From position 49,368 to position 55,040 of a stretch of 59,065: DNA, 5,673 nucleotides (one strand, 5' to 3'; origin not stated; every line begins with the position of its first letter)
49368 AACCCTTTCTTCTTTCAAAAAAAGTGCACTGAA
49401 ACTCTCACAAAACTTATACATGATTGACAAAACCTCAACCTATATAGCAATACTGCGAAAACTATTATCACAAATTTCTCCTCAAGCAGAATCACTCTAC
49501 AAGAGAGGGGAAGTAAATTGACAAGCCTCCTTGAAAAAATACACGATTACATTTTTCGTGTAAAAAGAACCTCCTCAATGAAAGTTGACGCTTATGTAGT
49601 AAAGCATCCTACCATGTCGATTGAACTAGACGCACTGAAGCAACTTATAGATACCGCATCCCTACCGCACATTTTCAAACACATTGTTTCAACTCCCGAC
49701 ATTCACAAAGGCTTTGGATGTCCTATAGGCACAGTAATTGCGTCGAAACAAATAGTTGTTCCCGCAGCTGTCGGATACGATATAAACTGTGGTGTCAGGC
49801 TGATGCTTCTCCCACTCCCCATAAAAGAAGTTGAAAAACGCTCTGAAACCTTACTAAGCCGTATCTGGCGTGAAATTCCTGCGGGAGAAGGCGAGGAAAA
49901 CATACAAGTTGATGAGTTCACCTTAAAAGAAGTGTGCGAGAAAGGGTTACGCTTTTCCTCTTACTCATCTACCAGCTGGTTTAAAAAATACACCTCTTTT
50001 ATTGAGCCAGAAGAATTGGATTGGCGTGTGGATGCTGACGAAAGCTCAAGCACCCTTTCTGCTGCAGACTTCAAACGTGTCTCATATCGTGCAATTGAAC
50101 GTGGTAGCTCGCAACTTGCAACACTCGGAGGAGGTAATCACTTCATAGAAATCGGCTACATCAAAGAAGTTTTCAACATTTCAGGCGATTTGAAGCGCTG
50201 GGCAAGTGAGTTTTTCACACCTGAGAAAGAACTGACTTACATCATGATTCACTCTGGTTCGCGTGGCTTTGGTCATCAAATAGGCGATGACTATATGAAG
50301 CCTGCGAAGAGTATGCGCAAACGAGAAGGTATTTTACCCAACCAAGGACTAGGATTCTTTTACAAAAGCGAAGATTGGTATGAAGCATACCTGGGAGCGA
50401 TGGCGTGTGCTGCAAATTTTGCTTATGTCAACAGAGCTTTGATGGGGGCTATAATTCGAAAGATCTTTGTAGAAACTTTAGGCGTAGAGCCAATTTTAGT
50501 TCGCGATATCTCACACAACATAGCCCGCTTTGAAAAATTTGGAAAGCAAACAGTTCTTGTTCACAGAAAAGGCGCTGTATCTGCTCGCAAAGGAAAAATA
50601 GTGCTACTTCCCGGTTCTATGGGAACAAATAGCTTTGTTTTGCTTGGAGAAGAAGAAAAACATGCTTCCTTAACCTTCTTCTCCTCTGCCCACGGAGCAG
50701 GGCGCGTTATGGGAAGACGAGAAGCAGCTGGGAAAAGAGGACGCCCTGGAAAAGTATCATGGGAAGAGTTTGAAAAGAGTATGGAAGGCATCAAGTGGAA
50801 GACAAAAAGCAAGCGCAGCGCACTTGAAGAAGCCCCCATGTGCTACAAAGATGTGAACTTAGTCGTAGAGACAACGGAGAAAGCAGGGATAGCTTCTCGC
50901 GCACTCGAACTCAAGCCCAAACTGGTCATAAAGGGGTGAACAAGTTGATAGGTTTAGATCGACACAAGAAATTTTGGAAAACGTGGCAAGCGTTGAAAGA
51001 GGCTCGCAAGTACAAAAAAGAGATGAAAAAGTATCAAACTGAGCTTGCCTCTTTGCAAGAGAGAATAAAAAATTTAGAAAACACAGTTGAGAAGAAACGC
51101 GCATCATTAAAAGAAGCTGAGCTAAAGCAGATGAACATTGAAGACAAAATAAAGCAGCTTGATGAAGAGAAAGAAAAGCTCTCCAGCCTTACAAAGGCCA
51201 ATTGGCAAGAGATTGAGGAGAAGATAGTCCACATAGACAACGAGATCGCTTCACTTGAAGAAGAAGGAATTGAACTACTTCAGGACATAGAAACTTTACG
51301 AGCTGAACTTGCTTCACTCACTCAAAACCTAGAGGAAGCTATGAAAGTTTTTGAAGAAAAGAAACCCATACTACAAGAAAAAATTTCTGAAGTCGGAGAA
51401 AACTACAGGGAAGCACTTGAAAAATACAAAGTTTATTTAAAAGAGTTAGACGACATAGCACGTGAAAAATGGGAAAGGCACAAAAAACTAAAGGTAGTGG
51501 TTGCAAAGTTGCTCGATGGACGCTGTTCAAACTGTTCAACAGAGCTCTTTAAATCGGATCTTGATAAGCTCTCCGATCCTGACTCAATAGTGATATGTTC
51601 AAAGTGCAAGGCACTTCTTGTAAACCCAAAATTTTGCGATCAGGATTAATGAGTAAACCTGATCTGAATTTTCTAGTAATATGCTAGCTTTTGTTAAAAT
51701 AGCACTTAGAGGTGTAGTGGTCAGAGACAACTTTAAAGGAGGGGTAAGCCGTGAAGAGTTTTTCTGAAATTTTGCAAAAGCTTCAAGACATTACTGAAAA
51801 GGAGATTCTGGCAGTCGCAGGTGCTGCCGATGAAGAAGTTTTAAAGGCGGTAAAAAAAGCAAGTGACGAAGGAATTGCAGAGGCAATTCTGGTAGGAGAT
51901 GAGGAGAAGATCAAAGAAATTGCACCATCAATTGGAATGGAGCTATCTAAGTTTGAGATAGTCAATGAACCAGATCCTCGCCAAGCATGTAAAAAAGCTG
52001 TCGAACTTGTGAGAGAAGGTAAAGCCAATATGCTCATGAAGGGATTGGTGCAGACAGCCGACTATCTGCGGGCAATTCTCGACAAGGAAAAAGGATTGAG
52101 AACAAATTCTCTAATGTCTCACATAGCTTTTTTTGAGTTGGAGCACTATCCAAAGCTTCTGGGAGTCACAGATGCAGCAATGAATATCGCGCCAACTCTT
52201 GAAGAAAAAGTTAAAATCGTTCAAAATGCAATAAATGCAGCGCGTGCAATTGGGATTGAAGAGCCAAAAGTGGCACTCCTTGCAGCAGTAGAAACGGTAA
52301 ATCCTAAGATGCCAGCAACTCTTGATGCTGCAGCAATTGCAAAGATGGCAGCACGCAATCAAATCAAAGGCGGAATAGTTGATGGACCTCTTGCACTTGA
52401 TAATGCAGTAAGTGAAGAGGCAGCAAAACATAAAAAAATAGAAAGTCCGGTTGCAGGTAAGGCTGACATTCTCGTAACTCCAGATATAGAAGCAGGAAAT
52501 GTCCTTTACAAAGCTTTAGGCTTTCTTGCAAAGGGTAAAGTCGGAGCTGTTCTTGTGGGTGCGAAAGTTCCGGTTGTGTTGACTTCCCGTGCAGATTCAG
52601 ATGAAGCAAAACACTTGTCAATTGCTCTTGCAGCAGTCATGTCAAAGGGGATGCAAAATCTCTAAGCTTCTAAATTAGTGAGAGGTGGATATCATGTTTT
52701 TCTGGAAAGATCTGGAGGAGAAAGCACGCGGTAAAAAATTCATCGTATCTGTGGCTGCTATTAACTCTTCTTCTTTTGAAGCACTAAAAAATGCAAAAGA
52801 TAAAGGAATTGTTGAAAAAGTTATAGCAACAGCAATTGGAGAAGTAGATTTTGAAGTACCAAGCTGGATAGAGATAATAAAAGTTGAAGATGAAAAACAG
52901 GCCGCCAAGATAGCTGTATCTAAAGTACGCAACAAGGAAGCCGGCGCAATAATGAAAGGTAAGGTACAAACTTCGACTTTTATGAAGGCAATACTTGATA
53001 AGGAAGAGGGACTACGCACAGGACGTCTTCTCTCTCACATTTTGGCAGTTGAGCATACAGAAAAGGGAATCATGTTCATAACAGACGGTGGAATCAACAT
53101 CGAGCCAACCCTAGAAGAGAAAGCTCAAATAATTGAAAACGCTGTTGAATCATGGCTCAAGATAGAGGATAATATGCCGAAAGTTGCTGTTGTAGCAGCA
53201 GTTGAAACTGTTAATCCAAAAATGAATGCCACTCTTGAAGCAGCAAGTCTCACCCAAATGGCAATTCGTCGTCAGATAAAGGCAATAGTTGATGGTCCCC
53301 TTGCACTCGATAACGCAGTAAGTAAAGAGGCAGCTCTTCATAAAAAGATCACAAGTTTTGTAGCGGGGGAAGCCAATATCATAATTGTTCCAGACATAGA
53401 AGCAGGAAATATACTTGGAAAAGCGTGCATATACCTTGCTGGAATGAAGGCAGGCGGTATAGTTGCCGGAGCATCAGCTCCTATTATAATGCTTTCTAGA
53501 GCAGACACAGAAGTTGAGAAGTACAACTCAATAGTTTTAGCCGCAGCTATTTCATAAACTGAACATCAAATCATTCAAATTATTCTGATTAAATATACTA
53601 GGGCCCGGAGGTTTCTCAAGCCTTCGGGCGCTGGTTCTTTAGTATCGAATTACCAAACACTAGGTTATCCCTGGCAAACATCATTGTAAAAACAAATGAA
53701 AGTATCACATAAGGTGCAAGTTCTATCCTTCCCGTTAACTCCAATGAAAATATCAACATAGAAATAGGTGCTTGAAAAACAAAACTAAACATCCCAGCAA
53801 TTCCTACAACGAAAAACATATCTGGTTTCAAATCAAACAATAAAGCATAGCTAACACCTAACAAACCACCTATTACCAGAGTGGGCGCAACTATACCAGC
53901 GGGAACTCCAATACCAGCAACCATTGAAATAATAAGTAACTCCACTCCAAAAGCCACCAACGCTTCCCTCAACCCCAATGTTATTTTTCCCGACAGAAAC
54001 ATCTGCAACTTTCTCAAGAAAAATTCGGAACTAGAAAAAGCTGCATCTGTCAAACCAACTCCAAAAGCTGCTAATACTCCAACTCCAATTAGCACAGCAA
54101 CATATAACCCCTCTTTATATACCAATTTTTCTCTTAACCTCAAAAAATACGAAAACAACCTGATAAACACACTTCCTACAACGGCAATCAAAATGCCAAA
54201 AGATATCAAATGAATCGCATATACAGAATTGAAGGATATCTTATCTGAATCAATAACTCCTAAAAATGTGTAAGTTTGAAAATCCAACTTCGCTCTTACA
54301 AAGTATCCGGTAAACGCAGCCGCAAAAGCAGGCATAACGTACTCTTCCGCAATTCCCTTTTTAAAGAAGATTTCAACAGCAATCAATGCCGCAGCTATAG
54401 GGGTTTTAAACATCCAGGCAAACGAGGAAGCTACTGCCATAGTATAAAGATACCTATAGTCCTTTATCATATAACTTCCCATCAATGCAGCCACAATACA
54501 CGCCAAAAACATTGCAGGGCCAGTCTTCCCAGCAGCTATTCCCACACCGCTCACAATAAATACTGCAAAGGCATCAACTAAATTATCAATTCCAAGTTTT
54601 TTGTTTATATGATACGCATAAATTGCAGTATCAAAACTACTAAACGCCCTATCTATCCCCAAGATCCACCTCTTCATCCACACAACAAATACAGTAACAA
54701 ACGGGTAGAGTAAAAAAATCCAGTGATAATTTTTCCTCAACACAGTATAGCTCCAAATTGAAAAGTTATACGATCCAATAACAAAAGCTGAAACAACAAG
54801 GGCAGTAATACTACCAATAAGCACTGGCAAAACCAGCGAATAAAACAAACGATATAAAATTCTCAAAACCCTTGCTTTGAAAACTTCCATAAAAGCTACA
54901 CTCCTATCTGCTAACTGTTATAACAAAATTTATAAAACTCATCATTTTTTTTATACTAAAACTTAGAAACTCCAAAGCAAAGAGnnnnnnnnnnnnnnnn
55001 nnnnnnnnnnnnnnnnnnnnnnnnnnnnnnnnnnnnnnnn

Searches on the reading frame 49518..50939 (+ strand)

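Call 69: search_protein_families(library=pfam, proteins=[window:49518-50939:+], max_evalue=0.00001)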
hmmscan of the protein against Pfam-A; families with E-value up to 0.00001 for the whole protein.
window:49518-50939:+ (473 aa): 1 family
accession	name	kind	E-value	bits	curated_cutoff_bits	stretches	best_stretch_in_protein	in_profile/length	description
PF01139.22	RtcB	-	5e-110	369.1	27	1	42-473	1-426/426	tRNA-splicing ligase RtcB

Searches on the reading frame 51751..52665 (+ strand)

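Call 69: search_protein_families(library=pfam, proteins=[window:51751-52665:+], max_evalue=0.00001)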
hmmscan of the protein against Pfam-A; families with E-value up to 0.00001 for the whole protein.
window:51751-52665:+ (304 aa): 1 family
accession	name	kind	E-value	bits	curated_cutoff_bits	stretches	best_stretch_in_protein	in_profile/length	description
PF01515.24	PTA_PTB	-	2.6e-60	204.9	24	2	79-295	104-319/319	Phosphate acetyl/butaryl transferase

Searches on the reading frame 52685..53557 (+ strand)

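Call 69: search_protein_families(library=pfam, proteins=[window:52685-53557:+], max_evalue=0.00001)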
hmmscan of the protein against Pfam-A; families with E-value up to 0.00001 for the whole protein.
window:52685-53557:+ (290 aa): 1 family
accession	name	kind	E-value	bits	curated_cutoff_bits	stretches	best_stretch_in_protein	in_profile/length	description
PF01515.24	PTA_PTB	-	4.7e-45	154.8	24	1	72-287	103-319/319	Phosphate acetyl/butaryl transferase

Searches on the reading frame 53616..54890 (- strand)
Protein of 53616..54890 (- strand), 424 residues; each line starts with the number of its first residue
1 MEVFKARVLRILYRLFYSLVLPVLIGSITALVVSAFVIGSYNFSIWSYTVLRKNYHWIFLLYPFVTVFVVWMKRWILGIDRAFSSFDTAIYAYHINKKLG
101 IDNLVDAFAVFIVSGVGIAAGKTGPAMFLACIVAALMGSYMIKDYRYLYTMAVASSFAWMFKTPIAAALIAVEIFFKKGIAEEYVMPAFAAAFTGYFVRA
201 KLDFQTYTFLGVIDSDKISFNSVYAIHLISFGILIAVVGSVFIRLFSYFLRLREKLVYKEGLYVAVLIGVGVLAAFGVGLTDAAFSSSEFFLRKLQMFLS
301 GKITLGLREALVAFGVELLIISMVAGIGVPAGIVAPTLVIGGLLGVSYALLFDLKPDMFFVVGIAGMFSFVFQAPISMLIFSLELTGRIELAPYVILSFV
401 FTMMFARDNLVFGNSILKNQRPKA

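Call 69: search_protein_families(library=pfam, proteins=[window:53616-54890:-], max_evalue=0.00001)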
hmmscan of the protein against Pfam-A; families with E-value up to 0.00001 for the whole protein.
window:53616-54890:- (424 aa): 1 family
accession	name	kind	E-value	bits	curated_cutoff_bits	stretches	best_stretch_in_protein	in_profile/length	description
PF00654.25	Voltage_CLC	-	7.8e-37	127.7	24.8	1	104-406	41-345/346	Voltage gated chloride channel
